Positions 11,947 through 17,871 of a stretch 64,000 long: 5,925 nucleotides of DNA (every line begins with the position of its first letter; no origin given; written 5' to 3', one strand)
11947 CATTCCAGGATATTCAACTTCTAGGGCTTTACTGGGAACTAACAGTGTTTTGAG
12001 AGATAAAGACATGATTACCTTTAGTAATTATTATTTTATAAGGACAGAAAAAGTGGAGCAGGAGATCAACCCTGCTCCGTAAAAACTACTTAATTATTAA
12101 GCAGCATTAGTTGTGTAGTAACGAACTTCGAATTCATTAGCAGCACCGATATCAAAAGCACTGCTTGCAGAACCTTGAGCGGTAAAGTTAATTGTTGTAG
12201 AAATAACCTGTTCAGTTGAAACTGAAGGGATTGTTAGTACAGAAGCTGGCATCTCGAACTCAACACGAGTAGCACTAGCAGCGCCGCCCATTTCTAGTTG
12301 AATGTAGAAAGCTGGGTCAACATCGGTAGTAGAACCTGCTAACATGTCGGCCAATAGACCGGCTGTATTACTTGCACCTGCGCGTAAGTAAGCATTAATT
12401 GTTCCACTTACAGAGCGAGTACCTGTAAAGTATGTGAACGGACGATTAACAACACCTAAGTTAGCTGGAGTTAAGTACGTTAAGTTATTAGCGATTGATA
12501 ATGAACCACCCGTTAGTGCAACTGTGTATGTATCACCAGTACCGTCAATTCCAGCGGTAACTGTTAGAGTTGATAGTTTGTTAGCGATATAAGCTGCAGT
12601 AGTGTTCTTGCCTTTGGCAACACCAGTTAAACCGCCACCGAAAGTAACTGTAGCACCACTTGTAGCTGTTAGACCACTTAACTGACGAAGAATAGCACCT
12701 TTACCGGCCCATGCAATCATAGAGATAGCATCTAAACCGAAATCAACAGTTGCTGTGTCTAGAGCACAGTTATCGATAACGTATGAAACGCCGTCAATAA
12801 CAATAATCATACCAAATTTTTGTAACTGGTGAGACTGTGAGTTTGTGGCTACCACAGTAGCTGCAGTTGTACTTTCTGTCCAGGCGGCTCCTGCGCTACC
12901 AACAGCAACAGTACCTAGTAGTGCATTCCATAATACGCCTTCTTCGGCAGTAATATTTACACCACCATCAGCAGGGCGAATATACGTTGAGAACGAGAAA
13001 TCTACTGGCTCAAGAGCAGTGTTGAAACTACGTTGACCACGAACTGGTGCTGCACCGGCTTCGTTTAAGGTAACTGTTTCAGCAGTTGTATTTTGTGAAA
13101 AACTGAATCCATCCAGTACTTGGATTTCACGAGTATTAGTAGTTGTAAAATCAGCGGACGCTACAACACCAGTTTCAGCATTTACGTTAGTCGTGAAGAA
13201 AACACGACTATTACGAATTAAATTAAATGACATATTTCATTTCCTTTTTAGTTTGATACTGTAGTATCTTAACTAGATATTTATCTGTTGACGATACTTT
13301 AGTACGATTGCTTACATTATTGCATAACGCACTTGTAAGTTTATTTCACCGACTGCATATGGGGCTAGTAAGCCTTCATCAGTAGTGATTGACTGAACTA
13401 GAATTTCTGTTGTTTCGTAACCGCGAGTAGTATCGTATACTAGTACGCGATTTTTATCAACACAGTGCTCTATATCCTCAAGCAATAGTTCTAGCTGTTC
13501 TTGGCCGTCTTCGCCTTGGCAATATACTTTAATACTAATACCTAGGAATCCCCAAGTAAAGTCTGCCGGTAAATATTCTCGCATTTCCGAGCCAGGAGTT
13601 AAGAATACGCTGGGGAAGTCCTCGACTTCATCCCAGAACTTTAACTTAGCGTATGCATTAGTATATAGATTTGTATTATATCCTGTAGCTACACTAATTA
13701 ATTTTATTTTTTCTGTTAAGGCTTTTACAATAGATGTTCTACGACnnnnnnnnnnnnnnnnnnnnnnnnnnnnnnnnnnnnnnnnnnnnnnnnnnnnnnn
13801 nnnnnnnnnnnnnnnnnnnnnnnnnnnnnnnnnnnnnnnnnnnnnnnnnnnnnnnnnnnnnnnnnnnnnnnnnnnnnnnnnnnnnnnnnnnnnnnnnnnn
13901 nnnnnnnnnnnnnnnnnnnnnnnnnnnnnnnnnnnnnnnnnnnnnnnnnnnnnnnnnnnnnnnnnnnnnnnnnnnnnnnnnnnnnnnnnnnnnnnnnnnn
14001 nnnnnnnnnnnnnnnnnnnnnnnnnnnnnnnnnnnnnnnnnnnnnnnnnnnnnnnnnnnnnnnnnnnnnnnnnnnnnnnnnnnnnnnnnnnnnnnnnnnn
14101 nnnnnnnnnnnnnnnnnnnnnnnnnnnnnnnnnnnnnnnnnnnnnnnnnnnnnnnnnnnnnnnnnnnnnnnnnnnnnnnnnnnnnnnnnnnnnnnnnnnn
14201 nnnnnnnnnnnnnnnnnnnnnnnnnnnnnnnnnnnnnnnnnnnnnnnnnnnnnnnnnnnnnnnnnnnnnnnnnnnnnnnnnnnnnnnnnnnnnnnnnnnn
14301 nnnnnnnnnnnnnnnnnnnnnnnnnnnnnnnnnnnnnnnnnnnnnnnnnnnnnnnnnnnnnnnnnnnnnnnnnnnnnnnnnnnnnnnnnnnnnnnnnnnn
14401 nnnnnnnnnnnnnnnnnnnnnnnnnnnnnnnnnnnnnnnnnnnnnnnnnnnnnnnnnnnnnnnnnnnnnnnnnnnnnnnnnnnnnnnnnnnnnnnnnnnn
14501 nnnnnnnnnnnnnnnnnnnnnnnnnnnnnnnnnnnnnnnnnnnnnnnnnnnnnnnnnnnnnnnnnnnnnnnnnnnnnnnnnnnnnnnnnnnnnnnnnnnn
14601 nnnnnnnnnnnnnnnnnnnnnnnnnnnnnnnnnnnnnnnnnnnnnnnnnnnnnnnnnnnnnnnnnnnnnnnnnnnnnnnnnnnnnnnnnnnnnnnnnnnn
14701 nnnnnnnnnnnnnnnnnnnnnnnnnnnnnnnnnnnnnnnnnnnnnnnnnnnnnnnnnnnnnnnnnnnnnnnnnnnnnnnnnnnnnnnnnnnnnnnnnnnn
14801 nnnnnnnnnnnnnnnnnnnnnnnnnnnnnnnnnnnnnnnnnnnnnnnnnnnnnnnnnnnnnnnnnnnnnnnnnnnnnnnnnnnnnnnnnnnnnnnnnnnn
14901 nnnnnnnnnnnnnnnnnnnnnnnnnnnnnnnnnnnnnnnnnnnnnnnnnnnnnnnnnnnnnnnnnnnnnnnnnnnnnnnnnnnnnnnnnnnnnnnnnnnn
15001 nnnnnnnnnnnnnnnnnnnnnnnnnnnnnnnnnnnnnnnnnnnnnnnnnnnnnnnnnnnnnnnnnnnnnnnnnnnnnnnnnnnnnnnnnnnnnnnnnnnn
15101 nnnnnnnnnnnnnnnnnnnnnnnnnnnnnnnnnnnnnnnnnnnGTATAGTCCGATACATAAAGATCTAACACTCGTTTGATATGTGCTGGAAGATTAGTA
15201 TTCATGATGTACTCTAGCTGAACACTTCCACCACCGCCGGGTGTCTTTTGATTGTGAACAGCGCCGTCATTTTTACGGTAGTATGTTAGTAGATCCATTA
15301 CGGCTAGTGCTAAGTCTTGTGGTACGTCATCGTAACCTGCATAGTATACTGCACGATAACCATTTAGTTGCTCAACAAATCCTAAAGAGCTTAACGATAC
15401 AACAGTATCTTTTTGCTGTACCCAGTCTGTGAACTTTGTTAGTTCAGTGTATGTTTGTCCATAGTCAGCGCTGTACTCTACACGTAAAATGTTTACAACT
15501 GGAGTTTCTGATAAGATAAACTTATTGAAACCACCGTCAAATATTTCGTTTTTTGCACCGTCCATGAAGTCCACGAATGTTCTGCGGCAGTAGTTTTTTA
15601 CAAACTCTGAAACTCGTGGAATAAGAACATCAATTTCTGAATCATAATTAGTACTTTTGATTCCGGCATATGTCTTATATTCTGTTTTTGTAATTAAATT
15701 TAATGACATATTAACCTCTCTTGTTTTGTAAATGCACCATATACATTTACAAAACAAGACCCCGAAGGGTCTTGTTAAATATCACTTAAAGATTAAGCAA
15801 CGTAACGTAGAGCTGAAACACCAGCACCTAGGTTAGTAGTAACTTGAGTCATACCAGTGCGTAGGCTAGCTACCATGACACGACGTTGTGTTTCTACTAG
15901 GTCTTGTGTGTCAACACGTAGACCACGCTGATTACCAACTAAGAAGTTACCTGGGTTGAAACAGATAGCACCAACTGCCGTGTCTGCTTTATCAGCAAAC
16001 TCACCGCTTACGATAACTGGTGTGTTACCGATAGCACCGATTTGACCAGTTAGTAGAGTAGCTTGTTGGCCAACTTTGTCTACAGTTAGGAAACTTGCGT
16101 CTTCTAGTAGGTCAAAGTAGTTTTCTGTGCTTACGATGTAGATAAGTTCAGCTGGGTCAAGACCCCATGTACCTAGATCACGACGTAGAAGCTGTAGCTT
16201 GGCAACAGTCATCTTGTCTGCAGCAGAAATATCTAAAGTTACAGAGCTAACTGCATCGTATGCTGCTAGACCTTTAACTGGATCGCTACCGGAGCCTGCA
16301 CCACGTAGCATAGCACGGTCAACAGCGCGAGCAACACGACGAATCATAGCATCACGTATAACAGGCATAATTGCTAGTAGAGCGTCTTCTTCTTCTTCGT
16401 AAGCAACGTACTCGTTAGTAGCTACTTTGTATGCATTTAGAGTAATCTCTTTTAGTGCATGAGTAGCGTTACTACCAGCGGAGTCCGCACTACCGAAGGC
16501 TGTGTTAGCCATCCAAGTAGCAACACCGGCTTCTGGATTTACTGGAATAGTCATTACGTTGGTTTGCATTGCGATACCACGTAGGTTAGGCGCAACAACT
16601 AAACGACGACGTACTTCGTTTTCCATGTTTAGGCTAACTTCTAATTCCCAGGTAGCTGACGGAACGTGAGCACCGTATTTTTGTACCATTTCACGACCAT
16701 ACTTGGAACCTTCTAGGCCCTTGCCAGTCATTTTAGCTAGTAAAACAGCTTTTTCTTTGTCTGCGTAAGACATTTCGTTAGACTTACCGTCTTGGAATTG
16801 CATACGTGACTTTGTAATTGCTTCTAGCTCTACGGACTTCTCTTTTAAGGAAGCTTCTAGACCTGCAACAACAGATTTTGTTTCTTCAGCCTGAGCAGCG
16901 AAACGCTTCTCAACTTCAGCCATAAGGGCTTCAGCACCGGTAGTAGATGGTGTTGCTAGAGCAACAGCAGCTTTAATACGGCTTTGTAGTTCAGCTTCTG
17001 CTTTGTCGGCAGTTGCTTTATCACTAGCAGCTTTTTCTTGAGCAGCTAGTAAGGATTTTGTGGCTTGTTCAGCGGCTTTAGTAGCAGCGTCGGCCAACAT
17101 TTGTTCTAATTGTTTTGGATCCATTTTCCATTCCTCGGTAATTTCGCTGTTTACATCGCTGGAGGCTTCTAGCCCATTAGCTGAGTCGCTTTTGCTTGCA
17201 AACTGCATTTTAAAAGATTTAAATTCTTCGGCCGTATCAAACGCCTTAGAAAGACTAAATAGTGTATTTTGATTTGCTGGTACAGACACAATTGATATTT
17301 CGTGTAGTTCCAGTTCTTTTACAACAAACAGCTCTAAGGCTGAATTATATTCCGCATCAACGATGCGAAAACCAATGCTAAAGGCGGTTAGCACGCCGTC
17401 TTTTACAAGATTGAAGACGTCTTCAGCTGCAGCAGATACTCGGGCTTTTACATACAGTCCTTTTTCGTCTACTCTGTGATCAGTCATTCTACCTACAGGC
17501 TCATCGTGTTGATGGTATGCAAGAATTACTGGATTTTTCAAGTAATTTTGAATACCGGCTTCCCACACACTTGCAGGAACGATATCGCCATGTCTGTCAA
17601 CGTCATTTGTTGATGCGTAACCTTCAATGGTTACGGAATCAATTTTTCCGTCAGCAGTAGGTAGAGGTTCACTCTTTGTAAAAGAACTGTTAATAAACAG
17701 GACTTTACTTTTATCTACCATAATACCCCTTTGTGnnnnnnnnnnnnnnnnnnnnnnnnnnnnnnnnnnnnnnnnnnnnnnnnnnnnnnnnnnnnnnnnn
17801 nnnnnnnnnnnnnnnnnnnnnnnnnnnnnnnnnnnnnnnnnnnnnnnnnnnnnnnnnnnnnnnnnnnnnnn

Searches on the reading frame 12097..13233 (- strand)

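Call 11: search_protein_families(library=phrogs, proteins=[window:12097-13233:-], max_evalue=0.00001)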
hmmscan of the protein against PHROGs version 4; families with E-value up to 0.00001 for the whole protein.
window:12097-13233:- (378 aa): 1 family
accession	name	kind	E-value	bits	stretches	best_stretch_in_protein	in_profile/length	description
phrog_3575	-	tail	1.9e-62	212.7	1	1-355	1-341/461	major tail protein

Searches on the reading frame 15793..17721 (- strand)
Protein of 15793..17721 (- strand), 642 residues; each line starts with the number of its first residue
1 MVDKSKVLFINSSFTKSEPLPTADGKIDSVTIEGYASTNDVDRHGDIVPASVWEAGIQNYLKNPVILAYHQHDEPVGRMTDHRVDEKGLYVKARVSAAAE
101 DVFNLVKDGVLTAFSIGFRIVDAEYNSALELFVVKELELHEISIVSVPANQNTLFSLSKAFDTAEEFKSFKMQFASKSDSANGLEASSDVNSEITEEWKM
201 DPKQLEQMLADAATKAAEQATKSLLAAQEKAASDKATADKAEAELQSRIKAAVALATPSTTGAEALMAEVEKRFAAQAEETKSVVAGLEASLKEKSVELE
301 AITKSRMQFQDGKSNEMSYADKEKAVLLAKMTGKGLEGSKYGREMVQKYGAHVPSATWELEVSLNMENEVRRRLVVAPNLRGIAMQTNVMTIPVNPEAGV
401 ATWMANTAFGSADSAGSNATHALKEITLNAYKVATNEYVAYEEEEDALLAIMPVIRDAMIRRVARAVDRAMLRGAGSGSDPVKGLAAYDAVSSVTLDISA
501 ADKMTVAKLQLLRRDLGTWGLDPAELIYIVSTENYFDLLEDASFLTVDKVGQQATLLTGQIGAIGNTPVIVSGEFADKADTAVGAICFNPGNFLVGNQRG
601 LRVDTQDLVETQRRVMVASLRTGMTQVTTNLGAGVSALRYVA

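Call 10: search_dna_similar(query=window:15793-17721:-, collection=phages, mode=protein, max_rows=15)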
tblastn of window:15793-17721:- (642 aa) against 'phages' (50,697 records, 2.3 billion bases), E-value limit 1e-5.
Records with a match: 1392; places in all: 1396; records where one place covers at least 80% of the query: 344.
Best place of each record, by identity: <60% 1392.
By first word of the organism name: Vibrio 373; Salmonella 277; Escherichia 176; Streptomyces 123; Klebsiella 90; Microbacterium 49; Stx1a-converting 35; Moraxella 31; Streptococcus 21; Enterobacteria 21; and 49 more.
By host as written in the record: - 435; Escherichia coli 75; Streptomyces griseus ATCC 10137 52; Salmonella enterica subsp. enterica serovar Enteritidis PT1 39; Vibrio harveyi BAA-1116 36; Microbacterium foliorum NRRL B-24224 36; Klebsiella pneumoniae 33; Moraxella catarrhalis 31; and 255 more.
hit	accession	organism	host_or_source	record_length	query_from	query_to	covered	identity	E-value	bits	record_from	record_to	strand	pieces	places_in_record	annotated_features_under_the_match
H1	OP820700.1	Aeromonas phage vB_AdhS_TS3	Aeromonas dhakensis AM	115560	9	642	87%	34.8%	3e-42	319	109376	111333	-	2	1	major capsid protein | hypothetical protein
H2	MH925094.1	Vibrio phage VspSw_1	Vibrio sp.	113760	1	642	88%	34.1%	5e-39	294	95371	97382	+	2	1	major capsid protein | putative prohead protease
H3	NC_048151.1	Vibrio phage VspSw_1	Vibrio sp.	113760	1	642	88%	34.1%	5e-39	294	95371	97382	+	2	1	major capsid protein | major head protein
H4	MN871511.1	Vibrio phage vspsw1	Vibrio.sp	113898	1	642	88%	34.1%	5e-39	294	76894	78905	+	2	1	record has no annotation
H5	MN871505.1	Vibrio phage ValDsh2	V.alginolyticus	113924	1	642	88%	34.1%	5e-39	294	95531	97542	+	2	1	record has no annotation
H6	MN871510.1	Vibrio phage valsw3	V.alginolyticus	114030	1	642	88%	34.1%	5e-39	294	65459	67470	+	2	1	record has no annotation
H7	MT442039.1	Vibrio phage vB_ValS_X1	Vibrio alginolyticus NBRC 15630 = ATCC ...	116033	1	642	88%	34.1%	6e-39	294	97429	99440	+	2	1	major capsid protein | capsid and scaffold protein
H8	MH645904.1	Vibrio phage vB_VpS_PG07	Vibrio parahaemolyticus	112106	1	642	88%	33.9%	5e-39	292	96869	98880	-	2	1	major capsid protein | capsid and scaffold protein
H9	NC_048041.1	Vibrio phage vB_VpS_PG07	Vibrio parahaemolyticus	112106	1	642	88%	33.9%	5e-39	292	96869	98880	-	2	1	major capsid protein | major head protein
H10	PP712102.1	Vibrio phage VB_Vhy_SJ1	Vibrio hyugaensis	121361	1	642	88%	33.9%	6e-39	292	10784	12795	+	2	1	record has no annotation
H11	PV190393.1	Aeromonas phage AhP_Mru1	Aeromonas hydrophila subsp. hydrophila ...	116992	25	642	84%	34.5%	3e-41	309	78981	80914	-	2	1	major head protein | hypothetical protein (x6)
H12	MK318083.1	Aeromonas phage Akh-2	Aeromonas hydrophila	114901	9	642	87%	33.4%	5e-40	307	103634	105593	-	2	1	major capsid protein | hypothetical protein (x3)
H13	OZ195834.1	Vibrio phage D315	Seawater and oysters mix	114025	6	640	91%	31.6%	2e-36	288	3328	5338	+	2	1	major head protein | head maturation protease | hypothetical protein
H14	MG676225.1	Aeromonas phage AhSzw-1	Aeromonas hydrophila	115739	25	642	84%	33.9%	5e-39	304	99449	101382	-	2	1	major capsid protein | putative prohead protease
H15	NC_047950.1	Aeromonas phage AhSzw-1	Aeromonas hydrophila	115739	25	642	84%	33.9%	5e-39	304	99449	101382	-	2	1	major head protein | putative prohead protease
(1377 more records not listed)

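Call 11: search_protein_families(library=phrogs, proteins=[window:15793-17721:-], max_evalue=0.00001)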
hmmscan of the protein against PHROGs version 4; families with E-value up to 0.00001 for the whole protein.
window:15793-17721:- (642 aa): 11 families
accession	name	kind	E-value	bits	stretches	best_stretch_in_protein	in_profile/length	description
phrog_80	-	head and packaging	5.3e-38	132.6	1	28-263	234-509/607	head maturation protease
phrog_617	-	head and packaging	3e-35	123.2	1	28-609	24-587/626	major head protein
phrog_11321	-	unknown function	1.4e-16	61.8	1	57-351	26-325/327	-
phrog_9427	-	head and packaging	3.7e-14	53.8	1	30-243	29-257/453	head maturation protease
phrog_2263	-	head and packaging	7.9e-14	52.4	1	62-245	73-250/551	major head protein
phrog_3244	-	head and packaging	1.7e-12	48.7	1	22-293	25-287/326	head maturation protease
phrog_4523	-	head and packaging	1.9e-12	47.7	1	66-285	74-284/644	major head and protease protein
phrog_267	-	head and packaging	9.1e-11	42.5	1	373-627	56-315/410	major head protein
phrog_21715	-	unknown function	5.3e-09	36.9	1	29-297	18-275/381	-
phrog_36211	-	head and packaging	2.9e-08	34.1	1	81-166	82-171/378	head maturation protease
phrog_13042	-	head and packaging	1e-07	32.4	1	83-153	90-169/386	major head protein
